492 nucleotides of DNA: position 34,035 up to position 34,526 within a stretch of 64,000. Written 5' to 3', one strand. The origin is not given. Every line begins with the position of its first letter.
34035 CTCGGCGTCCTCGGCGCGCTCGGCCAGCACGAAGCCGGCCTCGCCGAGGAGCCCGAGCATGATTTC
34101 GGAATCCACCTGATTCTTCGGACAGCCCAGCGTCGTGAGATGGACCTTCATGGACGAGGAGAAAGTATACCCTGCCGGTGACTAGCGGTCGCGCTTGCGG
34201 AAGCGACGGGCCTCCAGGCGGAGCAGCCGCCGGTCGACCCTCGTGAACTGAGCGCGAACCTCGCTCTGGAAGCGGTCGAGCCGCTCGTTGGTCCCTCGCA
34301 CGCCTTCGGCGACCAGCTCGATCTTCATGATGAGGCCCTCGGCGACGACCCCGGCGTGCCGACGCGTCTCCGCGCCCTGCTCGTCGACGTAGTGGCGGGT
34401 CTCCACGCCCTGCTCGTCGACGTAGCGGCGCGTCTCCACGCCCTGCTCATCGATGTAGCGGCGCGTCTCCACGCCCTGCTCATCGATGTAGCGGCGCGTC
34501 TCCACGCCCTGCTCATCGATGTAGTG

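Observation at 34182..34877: Gene built from about 12 near-identical 33-bp tandem repeats encoding an 11-residue repeat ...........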

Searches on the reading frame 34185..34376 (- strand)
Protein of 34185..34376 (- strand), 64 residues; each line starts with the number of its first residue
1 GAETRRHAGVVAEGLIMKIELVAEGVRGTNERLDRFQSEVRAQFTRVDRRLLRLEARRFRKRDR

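Call 24: find_related_loci(query=A2, collection=genome_contigs, flank=6000)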
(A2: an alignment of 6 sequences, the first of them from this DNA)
Query A2 (64 aa) in genome_contigs; peptide patterns used: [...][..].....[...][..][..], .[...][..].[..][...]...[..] (x = any residue, [..] = any of these).
123 stretches matched a pattern; 37 encode a relative of the query (tblastn E <= 1e-3); 37 distinct loci.
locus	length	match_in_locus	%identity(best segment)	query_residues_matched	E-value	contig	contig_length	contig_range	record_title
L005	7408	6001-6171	65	1-57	4e-19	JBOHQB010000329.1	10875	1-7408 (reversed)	MAG: Candidatus Rokuibacteriota bacterium isolate H1-B1_metabat2.bin.40_sub k127_1150749, whole genome shotgun sequence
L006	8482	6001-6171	65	1-57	6e-18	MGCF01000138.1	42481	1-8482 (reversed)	MAG: Candidatus Rokubacteria bacterium RIFCSPLOWO2_02_FULL_73_56 rifcsplowo2_02_scaffold_4688, whole genome shotgun sequ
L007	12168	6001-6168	66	2-57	8e-18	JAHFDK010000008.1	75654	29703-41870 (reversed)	MAG: Candidatus Rokuibacteriota bacterium isolate nzgw243 NODE_22_length_75655_cov_17.187704, whole genome shotgun seque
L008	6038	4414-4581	63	2-57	7e-17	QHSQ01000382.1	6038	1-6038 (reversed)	MAG: Candidatus Rokuibacteriota bacterium isolate AR27 14_0903_09_40cm_scaffold_14933_curated, whole genome shotgun sequ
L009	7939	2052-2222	61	1-57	7e-17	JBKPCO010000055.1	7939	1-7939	MAG: Candidatus Methylomirabilota bacterium isolate GB_EKS_MAG_00049 GB_EKS_000001294768, whole genome shotgun sequence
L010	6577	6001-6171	56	1-57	1e-16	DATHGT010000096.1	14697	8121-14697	MAG TPA_asm: Candidatus Acidoferrum sp. isolate SMAG_U12481 k141_172576, whole genome shotgun sequence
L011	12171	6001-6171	63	1-57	1e-16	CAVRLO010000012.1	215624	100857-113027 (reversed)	MAG: uncultured Candidatus Rokubacteria bacterium isolate MFD04850.bin.2.308 genome assembly, contig: contig_34243, whol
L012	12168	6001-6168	59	1-56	3e-16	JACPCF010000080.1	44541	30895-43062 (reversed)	MAG: Candidatus Rokuibacteriota bacterium isolate NC_groundwater_276_Ag_S-0.2um_68_12 S5_GD2017_2_S2_scaffold_1796, whol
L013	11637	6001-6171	56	1-57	2e-15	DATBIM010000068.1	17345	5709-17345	MAG TPA_asm: Candidatus Methylomirabilota bacterium isolate SMAG_U3894 k141_3424389, whole genome shotgun sequence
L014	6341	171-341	58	1-57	1e-13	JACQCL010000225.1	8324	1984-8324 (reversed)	MAG: Candidatus Rokuibacteriota bacterium isolate NC_groundwater_967_Pr1_S-0.2um_66_23 Montesol18-Sp2_coassembly_scaffol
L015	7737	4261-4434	57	3-60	2e-14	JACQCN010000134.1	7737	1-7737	MAG: Candidatus Rokuibacteriota bacterium isolate NC_groundwater_969_Pr1_S-0.2um_71_15 Montesol18-Sp2_coassembly_scaffol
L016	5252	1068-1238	54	1-57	1e-14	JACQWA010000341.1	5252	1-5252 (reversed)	MAG: Candidatus Rokuibacteriota bacterium isolate NC_groundwater_1477_Ag_S-0.65um_67_43 S_p65_S5_coassembly_k141_4082655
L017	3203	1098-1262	51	3-57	7e-13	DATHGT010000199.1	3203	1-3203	MAG TPA_asm: Candidatus Acidoferrum sp. isolate SMAG_U12481 k141_208708, whole genome shotgun sequence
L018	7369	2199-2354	58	6-57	3e-11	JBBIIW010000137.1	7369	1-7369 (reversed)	MAG: Candidatus Rokuibacteriota bacterium isolate QH1S170213_bin_148 NODE_5254_length_7369_cov_6.49544, whole genome sho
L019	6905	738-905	64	2-57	2e-10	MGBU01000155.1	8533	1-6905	MAG: Candidatus Rokubacteria bacterium GWA2_73_35 gwa2_scaffold_32232, whole genome shotgun sequence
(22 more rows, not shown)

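Call 29: search_protein_representatives(alignment_id=A1)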
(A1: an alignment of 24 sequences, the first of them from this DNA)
Query: 24 sequences, 64 profile positions. Proteins with E-value up to 0.001 (for the whole library): 2005; up to 1e-10: 261; up to 1e-30: 0. The best 150 are listed.
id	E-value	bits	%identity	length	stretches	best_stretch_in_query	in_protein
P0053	4.5e-28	112.9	-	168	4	3-46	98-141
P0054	1.4e-26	108.1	-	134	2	4-60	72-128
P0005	1.3e-25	105.0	-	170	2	1-64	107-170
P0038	4.6e-25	103.3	-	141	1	1-63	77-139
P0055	9.5e-25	102.3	-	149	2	1-60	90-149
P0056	2.8e-24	100.7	-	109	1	2-64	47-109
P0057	3.4e-24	100.5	-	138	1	1-60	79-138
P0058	3.6e-24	100.4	-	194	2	1-59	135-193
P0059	3.9e-24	100.3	-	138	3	1-62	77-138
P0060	1.0e-23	99.0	-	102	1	1-64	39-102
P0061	1.0e-23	98.9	-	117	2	2-61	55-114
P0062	1.4e-23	98.5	-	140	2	1-59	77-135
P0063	1.7e-23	98.2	-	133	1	2-64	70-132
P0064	5.1e-23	96.7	-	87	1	2-61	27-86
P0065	6.9e-23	96.3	-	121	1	3-64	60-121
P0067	8.8e-23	96.0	-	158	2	4-64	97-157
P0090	1.5e-20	88.8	-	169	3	3-47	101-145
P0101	1.4e-19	85.7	-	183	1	1-64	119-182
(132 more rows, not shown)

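Call 34: search_protein_families(library=pfam, proteins=[P0067, P0101], max_evalue=0.001)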
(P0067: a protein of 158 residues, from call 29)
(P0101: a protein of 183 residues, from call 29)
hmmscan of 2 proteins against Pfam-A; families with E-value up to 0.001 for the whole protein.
P0067 (158 aa): 1 family
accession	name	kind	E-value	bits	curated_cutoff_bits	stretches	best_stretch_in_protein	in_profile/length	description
PF01442.23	Apolipoprotein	-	6.5e-07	29.7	90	1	7-117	69-179/190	Apolipoprotein A1/A4/E domain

P0101 (183 aa): 0 families

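Call 35: search_solved_structures(query=A1, max_evalue=10, show_alignments=2)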
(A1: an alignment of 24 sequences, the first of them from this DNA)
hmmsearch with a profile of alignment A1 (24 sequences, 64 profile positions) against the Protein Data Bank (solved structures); distinct sequences matched with E-value up to 10: 11.
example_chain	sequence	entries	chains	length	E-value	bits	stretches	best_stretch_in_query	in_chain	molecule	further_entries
6zrk_D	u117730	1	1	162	0.15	15.1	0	24-58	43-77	Hemagglutinin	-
6v46_B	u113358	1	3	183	0.21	14.6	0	24-58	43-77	Hemagglutinin HA2 chain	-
3swy_A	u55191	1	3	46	0.37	13.8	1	15-57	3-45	Cyclic nucleotide-gated cation channel alpha-3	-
8c0b_A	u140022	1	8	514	0.4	13.7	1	9-52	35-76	UTP--glucose-1-phosphate uridylyltransferase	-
7pg8_C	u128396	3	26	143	0.62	13.1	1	30-53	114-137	Ion transport protein,Voltage-gated sodium channel | Ion transport protein,Voltage-gated sodium channel subunit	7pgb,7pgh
7pgf_C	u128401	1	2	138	0.65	13.1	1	30-53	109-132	Ion transporter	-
6y06_A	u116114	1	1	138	0.68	13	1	23-63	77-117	Moevan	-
3h7z_A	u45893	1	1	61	1.4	12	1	40-59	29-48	Adhesin yadA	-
5tvb_A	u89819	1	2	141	2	11.5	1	27-62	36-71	Nucleoprotein TPR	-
5y70_A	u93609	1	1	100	2.5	11.2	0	31-51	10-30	Kinetoplastid membrane protein 11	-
7f0k_A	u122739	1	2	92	3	10.9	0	31-51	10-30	Kinetoplastid membrane protein KMP-11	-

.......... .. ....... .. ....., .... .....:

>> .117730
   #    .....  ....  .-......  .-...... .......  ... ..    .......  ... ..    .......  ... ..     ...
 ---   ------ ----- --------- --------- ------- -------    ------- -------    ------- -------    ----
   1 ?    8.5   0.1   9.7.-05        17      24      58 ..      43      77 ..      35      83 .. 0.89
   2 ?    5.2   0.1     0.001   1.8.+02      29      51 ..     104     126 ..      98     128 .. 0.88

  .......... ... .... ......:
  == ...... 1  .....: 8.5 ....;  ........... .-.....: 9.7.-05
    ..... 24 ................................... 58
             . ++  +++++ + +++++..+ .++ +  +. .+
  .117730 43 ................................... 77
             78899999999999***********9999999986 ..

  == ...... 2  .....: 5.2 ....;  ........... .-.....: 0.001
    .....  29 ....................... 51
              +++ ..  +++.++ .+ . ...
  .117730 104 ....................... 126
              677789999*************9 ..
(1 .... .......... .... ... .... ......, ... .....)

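Call 43: find_encoding_contigs(protein=P0056, flank=3000, max_places=3)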
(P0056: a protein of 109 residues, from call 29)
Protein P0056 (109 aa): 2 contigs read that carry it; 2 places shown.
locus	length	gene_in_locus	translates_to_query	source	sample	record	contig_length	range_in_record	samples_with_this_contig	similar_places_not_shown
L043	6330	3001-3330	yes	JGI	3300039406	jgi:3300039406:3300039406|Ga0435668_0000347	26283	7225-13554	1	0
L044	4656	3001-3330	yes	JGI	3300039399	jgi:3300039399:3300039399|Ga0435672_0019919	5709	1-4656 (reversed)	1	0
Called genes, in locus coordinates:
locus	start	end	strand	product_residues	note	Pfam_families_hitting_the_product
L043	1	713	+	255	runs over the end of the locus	PF01370:Epimerase, PF04321:RmlD_sub_bind (weak), PF07993:NAD_binding_4, PF01073:3Beta_HSD, PF02719:Polysacc_synt_2 (weak), PF13460:NAD_binding_10 (weak), PF16363:GDP_Man_Dehyd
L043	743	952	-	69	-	-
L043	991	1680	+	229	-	PF03588:Leu_Phe_trans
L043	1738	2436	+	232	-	PF03548:LolA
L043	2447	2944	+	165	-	PF04461:YajQ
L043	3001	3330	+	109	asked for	-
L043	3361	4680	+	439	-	PF00919:UPF0004, PF04055:Radical_SAM, PF18693:TRAM_2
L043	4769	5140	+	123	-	PF04608:PgpA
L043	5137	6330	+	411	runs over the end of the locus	PF00994:MoCF_biosynth (faint), PF18146:CinA_KH, PF02464:CinA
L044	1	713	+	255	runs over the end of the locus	PF01370:Epimerase, PF04321:RmlD_sub_bind (weak), PF07993:NAD_binding_4, PF16363:GDP_Man_Dehyd, PF01073:3Beta_HSD, PF02719:Polysacc_synt_2 (weak), PF13460:NAD_binding_10 (weak)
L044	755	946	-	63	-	-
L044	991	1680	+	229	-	PF03588:Leu_Phe_trans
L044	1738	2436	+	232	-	PF03548:LolA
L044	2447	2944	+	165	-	PF04461:YajQ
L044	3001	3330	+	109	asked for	-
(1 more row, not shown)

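Call 47: search_protein_families(library=phrogs, proteins=[P0055, P0053, P0090], max_evalue=0.01)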
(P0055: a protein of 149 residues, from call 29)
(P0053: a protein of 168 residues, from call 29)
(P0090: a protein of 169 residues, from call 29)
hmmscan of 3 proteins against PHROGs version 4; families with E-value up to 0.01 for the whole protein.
P0055 (149 aa): 1 family
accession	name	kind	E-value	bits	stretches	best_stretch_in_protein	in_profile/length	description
phrog_6701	-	unknown function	0.0003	21.6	1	36-147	7-112/169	-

P0053 (168 aa): 2 families
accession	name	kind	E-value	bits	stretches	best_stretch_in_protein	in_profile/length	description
phrog_34628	-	unknown function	0.00028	21.8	0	102-115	38-51/66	-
phrog_35468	-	unknown function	0.0036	18.3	0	2-25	24-47/134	-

P0090 (169 aa): 11 families
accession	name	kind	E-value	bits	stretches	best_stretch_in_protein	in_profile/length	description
phrog_5553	-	unknown function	1e-06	29.9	1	69-113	18-72/114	-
phrog_6701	-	unknown function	6.8e-05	23.7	2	36-103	71-142/169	-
phrog_12015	-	unknown function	0.00027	21.6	1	25-97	76-151/165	-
phrog_7885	-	unknown function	0.00037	21.4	0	42-67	55-80/83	-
phrog_1009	-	unknown function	0.00046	21.2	1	47-110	34-100/103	-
phrog_20262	-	unknown function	0.0015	19.7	1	35-104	42-112/146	-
phrog_11953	-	DNA, RNA and nucleotide metabolism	0.0024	18.7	0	70-165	12-106/154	exonuclease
phrog_6435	-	tail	0.003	16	1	32-150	23-140/2090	tail length tape measure protein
phrog_18362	-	unknown function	0.0043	18.3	0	103-164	25-83/119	-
phrog_15851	-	unknown function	0.0048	18.3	0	80-111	52-83/117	-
phrog_2990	-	unknown function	0.0058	17.8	0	47-139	15-99/133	-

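Call 48: search_protein_families(library=padloc, proteins=[P0055, P0053, P0090], max_evalue=0.01)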
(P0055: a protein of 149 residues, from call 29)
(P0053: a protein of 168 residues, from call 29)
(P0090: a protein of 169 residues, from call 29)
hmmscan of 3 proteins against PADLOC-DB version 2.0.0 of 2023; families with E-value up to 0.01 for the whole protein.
P0055 (149 aa): 1 family
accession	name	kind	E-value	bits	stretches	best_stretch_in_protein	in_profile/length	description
PDLC03131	Specificity_I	-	7.9e-07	26.7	1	25-107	153-237/439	Type I specificity subunit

P0053 (168 aa): 6 families
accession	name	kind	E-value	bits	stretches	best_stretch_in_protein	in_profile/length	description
PDLC00604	ZorA1|ZorA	-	4.5e-05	20.1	1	33-141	324-422/639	MotA/ExbB/TolQ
PDLC03840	LeoA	-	0.00015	18.9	1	80-151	274-344/577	-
PDLC04634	PDC-M40C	-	0.0003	18.5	1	30-153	206-329/344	-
PDLC00648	ZorA3|ZorA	-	0.0037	14.1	1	29-146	267-382/692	MotA/ExbB/TolQ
PDLC00267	PtuA1|PtuA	-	0.0045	14.2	0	36-103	208-273/438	AAA ATPase domain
PDLC00638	ZorA2|ZorA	-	0.0075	13.1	1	32-151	301-516/545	MotA/ExbB/TolQ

P0090 (169 aa): 25 families
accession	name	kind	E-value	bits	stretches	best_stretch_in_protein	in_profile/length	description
PDLC00605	ZorA1|ZorA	-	3.8e-06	23.5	1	22-147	560-685/700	MotA/ExbB/TolQ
PDLC03863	LmuB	-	8.7e-05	19.4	1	41-139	200-285/610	-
PDLC03859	LmuB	-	0.00011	19.6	1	25-127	398-487/611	-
PDLC03839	LeoA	-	0.00019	18.7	1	32-155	280-391/559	-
PDLC00640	ZorA2|ZorA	-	0.00019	18.2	1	35-129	413-505/590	MotA/ExbB/TolQ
PDLC00006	DruC1|DruC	-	0.00043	16.9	1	31-141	219-326/626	Unknown function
PDLC00512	JetC1|JetC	-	0.00057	16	1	30-145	732-847/1123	DUF3584 domain; MukB-like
PDLC03841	LeoBC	-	0.00073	16.8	1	40-144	301-396/601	-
PDLC00601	ZorA1|ZorA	-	0.0011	15.8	1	38-122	561-645/699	MotA/ExbB/TolQ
PDLC00580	JetC3|JetC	-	0.0013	15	1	37-140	278-379/1068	DUF3584 domain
PDLC00638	ZorA2|ZorA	-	0.0015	15.4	1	5-153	320-466/545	MotA/ExbB/TolQ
PDLC04046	PD-T4-6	-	0.0017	15.6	1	47-140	271-364/427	-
PDLC02668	DndD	-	0.0023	15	1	4-139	377-508/659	DndD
PDLC00503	JetC1|JetC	-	0.0023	14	1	33-145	690-798/1146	DUF3584 domain; MukB-like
PDLC04547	PDC-M26A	-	0.0029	14.2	1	33-144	192-301/724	-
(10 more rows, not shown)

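Call 57: predict_structure(alignment_id=A4)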
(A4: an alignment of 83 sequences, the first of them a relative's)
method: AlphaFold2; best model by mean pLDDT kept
length: 109 residues; sequences in the alignment: 83
mean_pLDDT: 95.4   pTM: 0.60
mean pLDDT of the five models: 95.4, 94.8, 94.6, 93.3, 92.8
residues with pLDDT >= 90: 95; 70-90: 13; 50-70: 1; < 50: 0
segments of 3 or more residues with pLDDT < 50: none
pLDDT, mean of each block of 10 residues (from residue 1): 81 95 98 98 99 99 99 99 98 97 86
secondary structure, 60 per line:
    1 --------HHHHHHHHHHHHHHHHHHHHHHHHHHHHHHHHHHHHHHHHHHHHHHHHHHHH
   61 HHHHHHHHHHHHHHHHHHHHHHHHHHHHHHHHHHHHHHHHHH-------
elements in order: H9-102

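Call 59: find_related_loci(query=A2, collection=metagenome_contigs, flank=2500)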
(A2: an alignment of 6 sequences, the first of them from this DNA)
Query A2 (64 aa) in metagenome_contigs; peptide patterns used: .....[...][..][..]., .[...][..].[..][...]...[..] (x = any residue, [..] = any of these).
600 stretches matched a pattern (row limit reached: there are more); 365 encode a relative of the query (tblastn E <= 1e-3); the best 80 are kept; 80 distinct loci.
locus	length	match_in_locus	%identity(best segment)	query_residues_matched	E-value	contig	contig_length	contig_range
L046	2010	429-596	75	1-56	3e-23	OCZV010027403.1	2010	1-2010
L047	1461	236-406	63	1-57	5e-19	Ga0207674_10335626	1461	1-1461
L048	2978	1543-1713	63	1-57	1e-18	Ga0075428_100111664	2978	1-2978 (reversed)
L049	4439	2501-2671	67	3-59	1e-18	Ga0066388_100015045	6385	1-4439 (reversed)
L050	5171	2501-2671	67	3-59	1e-18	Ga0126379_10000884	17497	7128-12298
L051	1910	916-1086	67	1-57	2e-18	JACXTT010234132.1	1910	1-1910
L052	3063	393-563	67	1-57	2e-18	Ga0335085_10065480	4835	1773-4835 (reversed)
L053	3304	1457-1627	65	1-57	2e-18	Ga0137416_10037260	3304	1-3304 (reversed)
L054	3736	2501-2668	68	2-57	2e-18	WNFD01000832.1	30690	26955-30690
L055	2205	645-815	65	1-57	5e-18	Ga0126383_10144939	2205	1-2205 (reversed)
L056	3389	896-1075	63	1-60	5e-18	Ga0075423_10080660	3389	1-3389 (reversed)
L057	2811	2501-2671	67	1-57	4e-18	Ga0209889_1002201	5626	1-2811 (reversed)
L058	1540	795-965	65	1-57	4e-18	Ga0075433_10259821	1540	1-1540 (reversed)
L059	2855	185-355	65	1-57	5e-18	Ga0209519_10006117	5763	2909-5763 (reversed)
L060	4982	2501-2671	65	1-57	4e-18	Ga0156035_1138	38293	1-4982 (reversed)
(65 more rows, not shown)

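Call 63: find_homologous_proteins(query=A1, max_evalue=0.00001)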
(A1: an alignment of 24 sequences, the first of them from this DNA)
Query A1 (24 sequences) (64 aa, profile of the alignment): 540 proteins with E <= 0.00001 among 3560 candidates; the best 120 are listed.
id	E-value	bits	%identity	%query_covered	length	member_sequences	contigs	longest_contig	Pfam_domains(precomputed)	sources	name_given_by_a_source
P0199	4.6e-27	111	52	98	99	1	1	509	-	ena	-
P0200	4.9e-26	108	58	89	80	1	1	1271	-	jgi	jgi:hypothetical protein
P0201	7.4e-26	107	54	98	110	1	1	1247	-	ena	-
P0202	1.5e-25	107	54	98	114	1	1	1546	-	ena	-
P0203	1.5e-25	107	48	98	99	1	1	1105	-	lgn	-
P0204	3.9e-25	105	57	98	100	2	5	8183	-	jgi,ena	-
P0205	6.3e-25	104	51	98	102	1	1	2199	-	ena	-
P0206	6.7e-25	104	51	89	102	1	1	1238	-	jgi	jgi:tetrahydromethanopterin S-methyltransferase subunit G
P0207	7.4e-25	104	52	98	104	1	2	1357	-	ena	-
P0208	8.3e-25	104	61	89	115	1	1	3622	-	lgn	-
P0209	1.1e-24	104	51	98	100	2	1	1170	-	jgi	jgi:hypothetical protein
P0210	1.2e-24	104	59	91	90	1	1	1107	-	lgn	-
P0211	1.3e-24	103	56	89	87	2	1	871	-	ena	-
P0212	1.4e-24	103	67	89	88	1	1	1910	-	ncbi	-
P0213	1.4e-24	103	57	98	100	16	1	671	-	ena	-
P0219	2.9e-24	102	51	98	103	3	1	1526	-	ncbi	-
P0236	6.8e-24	101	60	89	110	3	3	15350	-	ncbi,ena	-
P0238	7.4e-24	101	58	89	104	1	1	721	-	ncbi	-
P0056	8.9e-24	101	73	100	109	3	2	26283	-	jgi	jgi:hypothetical protein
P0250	1.1e-23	101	65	89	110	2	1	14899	-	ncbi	-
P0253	1.3e-23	100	52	88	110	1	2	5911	-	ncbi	-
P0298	4.1e-23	99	53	89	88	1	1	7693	-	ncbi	-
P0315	7.2e-23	98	63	88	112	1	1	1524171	-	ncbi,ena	-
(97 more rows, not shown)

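Call 69: list_cluster_members(proteins=[P0315, P0236, P0250, P0212, P0219, P0238, P0253, P0298, P0033, P0041])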
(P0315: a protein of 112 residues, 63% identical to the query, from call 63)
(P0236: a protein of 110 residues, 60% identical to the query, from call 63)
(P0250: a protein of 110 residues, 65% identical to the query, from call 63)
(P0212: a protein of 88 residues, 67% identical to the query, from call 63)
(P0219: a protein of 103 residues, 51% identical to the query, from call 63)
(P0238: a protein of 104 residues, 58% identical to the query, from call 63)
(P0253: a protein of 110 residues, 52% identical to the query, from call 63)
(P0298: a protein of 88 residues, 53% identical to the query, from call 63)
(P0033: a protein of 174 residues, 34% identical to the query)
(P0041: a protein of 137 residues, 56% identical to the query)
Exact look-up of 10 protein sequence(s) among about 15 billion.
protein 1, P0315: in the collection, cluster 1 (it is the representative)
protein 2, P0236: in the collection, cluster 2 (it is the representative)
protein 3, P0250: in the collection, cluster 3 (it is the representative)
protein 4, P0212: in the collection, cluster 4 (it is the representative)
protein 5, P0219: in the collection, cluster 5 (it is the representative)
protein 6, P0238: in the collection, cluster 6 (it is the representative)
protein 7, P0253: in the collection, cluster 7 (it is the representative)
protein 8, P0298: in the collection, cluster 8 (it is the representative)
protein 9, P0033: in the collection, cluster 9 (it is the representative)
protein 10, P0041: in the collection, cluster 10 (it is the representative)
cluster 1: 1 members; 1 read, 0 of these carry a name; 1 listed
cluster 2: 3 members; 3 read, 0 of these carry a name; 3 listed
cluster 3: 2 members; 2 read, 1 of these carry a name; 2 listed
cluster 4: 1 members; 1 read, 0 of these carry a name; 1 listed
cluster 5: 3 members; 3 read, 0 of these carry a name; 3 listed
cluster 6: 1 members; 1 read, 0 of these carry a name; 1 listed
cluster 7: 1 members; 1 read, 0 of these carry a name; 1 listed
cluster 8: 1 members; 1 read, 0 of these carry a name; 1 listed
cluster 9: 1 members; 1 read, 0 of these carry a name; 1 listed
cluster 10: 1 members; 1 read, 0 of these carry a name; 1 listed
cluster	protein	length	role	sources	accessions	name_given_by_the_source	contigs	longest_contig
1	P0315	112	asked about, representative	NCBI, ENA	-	-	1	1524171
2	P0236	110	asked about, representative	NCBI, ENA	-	-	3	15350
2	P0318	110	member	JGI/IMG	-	-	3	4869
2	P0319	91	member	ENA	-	-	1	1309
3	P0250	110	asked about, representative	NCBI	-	-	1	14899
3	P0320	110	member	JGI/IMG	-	hypothetical protein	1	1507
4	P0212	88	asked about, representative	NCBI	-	-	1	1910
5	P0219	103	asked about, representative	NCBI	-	-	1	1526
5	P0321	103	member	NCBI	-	-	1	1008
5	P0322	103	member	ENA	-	-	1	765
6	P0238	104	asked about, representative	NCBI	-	-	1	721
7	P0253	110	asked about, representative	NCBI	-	-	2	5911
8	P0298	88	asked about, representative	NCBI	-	-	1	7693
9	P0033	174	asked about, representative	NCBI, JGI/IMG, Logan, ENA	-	-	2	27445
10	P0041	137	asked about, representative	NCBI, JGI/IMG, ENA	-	-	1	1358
